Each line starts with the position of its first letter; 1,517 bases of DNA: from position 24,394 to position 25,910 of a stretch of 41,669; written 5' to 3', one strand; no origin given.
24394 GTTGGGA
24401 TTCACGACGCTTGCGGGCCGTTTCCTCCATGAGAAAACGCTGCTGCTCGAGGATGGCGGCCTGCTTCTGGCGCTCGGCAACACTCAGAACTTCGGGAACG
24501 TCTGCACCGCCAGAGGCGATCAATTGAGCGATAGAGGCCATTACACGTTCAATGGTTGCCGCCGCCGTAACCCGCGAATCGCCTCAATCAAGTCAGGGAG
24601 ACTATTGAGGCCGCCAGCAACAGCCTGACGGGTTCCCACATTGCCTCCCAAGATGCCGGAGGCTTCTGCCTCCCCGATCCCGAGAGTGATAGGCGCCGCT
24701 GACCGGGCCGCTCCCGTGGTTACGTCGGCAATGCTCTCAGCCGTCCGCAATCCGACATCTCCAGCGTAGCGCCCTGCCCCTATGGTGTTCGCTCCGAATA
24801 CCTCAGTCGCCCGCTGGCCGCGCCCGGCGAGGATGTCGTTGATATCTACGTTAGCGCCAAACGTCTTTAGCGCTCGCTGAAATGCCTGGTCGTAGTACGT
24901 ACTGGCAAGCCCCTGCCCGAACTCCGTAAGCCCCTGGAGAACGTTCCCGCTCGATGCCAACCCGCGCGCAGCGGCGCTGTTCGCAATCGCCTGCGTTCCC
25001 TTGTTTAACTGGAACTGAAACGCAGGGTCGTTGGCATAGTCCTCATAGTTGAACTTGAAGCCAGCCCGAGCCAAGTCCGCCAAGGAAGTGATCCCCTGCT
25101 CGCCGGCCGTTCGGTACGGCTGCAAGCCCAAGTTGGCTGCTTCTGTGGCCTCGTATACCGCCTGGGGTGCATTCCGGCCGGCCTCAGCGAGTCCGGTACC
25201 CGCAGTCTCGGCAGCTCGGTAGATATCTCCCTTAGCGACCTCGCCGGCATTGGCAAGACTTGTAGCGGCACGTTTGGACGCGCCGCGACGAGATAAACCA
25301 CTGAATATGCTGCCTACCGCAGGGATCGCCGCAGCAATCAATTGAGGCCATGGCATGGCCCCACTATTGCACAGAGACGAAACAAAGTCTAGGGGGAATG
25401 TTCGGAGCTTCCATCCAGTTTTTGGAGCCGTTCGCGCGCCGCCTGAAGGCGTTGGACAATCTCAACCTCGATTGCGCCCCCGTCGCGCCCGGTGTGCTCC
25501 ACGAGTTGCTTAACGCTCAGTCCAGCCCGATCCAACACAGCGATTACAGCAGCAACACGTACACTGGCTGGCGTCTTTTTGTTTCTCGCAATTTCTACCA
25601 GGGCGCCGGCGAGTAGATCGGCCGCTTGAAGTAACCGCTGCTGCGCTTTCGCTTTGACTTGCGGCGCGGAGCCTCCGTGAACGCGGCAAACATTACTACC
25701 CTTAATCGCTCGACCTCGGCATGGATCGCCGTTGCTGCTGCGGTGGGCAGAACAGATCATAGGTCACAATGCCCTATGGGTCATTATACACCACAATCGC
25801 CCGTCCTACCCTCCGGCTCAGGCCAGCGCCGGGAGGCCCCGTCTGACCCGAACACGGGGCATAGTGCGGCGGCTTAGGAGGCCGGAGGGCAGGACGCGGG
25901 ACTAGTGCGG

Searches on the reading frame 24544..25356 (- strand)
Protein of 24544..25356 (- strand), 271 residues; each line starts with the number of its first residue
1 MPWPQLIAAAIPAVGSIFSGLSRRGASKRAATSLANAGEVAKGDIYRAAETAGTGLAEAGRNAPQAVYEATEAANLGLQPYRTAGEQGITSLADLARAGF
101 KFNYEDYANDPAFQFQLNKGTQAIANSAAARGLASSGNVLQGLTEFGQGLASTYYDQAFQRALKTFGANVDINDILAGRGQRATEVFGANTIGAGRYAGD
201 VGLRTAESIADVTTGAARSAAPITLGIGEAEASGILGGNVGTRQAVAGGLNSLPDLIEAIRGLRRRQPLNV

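Call 53: search_protein_families(library=phrogs, proteins=[window:24544-25356:-], max_evalue=0.01)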
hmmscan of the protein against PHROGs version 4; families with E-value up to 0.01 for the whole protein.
window:24544-25356:- (271 aa): 1 family
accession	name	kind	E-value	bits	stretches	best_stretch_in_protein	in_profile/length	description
phrog_598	-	DNA, RNA and nucleotide metabolism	5.2e-14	53.5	1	47-229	25-208/240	DNA ejection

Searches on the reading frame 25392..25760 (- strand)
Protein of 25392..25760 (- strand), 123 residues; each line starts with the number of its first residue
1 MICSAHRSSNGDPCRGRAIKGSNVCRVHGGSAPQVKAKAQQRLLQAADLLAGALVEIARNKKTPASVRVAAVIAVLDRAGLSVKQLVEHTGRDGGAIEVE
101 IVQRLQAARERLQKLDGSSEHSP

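Call 53: search_protein_families(library=phrogs, proteins=[window:25392-25760:-], max_evalue=0.01)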
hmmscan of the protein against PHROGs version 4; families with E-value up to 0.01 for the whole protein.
window:25392-25760:- (123 aa): 3 families
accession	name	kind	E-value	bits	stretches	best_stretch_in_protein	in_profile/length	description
phrog_3678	-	unknown function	8.5e-09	36.6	1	3-46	13-55/213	-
phrog_6177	-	unknown function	0.0083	16.7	0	1-44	62-105/224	-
phrog_15261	-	unknown function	0.0084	17.5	0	34-97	28-86/99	-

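Call 94: find_related_loci(query=window:25392-25760:-, collection=viral_contigs, flank=3000)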
Query window:25392-25760:- (123 aa) in viral_contigs; peptide patterns used: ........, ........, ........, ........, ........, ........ (x = any residue, [..] = any of these).
30 stretches matched a pattern, but none encodes a relative of the query by tblastn (E <= 1e-3).
